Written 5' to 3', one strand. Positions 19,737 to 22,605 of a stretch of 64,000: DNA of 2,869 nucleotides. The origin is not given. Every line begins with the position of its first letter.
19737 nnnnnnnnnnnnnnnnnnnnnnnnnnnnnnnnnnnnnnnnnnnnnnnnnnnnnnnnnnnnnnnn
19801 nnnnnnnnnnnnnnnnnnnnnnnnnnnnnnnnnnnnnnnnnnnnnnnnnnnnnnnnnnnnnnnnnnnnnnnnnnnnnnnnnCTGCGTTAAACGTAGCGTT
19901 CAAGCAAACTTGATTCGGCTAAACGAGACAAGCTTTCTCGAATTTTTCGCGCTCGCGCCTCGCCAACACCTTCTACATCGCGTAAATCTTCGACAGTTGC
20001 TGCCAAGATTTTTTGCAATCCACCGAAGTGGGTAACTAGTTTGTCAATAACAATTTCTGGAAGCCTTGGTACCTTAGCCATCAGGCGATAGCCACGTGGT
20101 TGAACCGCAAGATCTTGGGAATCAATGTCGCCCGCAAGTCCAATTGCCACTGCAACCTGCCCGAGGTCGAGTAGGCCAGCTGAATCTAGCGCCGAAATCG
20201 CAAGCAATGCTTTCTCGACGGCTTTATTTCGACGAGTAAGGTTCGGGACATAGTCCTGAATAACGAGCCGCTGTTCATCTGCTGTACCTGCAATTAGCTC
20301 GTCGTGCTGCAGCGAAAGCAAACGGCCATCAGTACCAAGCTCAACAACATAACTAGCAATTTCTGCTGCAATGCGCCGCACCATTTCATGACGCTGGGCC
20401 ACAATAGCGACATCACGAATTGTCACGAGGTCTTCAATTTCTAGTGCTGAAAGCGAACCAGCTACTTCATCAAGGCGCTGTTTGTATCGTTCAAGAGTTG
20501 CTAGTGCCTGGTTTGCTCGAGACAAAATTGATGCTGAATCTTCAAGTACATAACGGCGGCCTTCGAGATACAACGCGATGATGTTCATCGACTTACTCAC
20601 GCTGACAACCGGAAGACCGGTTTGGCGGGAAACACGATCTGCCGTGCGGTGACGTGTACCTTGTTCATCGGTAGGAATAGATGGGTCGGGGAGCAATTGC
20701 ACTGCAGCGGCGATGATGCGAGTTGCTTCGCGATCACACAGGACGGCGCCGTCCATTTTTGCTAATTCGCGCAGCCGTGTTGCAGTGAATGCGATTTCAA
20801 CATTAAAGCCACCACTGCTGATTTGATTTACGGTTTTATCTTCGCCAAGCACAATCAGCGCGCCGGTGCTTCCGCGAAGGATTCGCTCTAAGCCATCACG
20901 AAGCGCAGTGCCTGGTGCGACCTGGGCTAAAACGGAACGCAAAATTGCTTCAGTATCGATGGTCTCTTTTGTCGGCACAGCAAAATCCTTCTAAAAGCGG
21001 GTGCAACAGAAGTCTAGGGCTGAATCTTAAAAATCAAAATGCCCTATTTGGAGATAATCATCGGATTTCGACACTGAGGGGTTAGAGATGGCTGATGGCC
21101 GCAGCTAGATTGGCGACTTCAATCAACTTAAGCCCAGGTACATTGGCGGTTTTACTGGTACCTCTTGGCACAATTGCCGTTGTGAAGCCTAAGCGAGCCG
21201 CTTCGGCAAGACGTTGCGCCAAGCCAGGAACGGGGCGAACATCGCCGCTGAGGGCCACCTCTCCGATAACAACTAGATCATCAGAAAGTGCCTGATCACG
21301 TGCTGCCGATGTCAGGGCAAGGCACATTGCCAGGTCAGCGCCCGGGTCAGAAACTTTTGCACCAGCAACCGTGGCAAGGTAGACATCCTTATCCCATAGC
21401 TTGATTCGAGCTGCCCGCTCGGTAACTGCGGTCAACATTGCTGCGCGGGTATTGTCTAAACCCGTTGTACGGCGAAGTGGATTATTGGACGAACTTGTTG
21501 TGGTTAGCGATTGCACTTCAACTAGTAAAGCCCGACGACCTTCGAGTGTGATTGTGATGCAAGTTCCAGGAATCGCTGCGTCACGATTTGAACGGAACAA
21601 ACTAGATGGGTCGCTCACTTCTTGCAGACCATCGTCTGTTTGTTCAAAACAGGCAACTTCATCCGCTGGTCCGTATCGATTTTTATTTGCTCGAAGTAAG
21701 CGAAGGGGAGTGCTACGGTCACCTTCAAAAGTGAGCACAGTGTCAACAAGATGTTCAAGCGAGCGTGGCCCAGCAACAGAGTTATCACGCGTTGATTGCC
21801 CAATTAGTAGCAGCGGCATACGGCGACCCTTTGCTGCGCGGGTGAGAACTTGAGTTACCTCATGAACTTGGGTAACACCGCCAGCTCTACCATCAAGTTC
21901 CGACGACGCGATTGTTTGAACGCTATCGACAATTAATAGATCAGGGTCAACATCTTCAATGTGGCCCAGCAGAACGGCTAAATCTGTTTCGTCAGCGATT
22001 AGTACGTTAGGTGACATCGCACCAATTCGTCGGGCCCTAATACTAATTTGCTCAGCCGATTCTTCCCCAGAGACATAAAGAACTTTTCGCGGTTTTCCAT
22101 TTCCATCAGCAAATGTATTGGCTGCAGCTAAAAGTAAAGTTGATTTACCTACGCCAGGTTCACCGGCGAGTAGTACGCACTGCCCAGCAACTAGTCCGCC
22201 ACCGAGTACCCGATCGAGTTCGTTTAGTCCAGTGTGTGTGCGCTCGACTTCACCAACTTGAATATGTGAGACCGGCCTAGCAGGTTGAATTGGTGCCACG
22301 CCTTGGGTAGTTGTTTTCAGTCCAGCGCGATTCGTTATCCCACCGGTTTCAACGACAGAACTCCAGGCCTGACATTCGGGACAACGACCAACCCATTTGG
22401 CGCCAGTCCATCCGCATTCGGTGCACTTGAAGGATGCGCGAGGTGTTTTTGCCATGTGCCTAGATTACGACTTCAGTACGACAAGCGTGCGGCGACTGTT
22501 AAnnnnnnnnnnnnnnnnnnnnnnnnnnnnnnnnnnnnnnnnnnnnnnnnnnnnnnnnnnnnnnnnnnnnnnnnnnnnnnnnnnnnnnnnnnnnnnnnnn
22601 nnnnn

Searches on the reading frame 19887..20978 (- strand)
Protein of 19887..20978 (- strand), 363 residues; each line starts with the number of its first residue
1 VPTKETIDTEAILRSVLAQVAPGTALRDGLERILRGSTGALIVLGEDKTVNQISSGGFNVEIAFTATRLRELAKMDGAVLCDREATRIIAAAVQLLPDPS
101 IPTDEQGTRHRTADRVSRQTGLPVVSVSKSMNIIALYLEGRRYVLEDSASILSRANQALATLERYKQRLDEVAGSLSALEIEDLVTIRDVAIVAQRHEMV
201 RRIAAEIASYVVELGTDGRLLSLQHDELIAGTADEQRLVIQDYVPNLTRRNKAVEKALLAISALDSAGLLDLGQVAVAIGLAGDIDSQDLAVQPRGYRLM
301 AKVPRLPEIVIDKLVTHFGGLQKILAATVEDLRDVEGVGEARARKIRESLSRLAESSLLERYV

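Call 76: search_protein_families(library=pfam, proteins=[window:19887-20978:-], max_evalue=0.00001)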
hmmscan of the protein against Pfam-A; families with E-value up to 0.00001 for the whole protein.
window:19887-20978:- (363 aa): 4 families
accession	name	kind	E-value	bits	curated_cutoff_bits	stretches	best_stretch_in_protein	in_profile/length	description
PF10635.14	DisA-linker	-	6.2e-49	165.9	25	1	145-284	1-138/142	DisA bacterial checkpoint controller linker region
PF02457.21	DAC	-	2.6e-24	85.5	27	1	28-141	2-118/119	DisA bacterial checkpoint controller nucleotide-binding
PF00633.29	HHH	-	1.7e-06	28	24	1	321-348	2-29/30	Helix-hairpin-helix motif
PF12826.13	HHH_2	-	4.9e-06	27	27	0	313-350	18-55/64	Helix-hairpin-helix motif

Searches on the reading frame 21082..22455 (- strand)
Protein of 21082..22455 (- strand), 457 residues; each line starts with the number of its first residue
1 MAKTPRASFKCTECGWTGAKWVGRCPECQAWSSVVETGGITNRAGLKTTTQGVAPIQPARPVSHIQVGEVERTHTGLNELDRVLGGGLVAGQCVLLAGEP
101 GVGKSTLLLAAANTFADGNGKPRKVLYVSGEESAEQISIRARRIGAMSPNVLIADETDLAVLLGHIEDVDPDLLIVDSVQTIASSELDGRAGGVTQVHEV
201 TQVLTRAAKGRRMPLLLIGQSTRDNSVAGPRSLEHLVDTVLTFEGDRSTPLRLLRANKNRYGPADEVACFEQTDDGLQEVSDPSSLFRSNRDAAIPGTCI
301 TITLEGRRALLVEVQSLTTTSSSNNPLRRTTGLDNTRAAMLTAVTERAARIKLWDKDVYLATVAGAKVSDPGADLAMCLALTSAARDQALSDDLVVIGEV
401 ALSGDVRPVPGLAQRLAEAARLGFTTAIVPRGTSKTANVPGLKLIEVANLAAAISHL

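Call 25: search_protein_families(library=pfam, proteins=[window:21082-22455:-], max_evalue=0.00001)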
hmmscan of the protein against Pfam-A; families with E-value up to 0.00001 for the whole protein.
window:21082-22455:- (457 aa): 7 families
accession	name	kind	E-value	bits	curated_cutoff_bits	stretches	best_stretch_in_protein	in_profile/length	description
PF13481.12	AAA_25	-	1.4e-14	54.7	27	1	75-188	17-161/195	AAA domain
PF06745.19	ATPase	-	2.5e-12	47.1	26.6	1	74-145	2-71/231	KaiC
PF18073.7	Zn_ribbon_LapB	-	5.7e-10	39.1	25.7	1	9-36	1-28/28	Rubredoxin metal binding domain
PF03796.21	DnaB_C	-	6.5e-10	39.3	27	1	74-140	3-66/255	DnaB-like helicase C terminal domain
PF05362.19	Lon_C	-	7e-10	39.3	21.1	1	355-435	93-174/205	Lon protease (S16) C-terminal proteolytic domain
PF13541.12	ChlI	-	3.2e-08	33.9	27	1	370-431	58-119/121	Subunit ChlI of Mg-chelatase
PF13191.12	AAA_16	-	4.6e-06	27.7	32.6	0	79-215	15-135/167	AAA ATPase domain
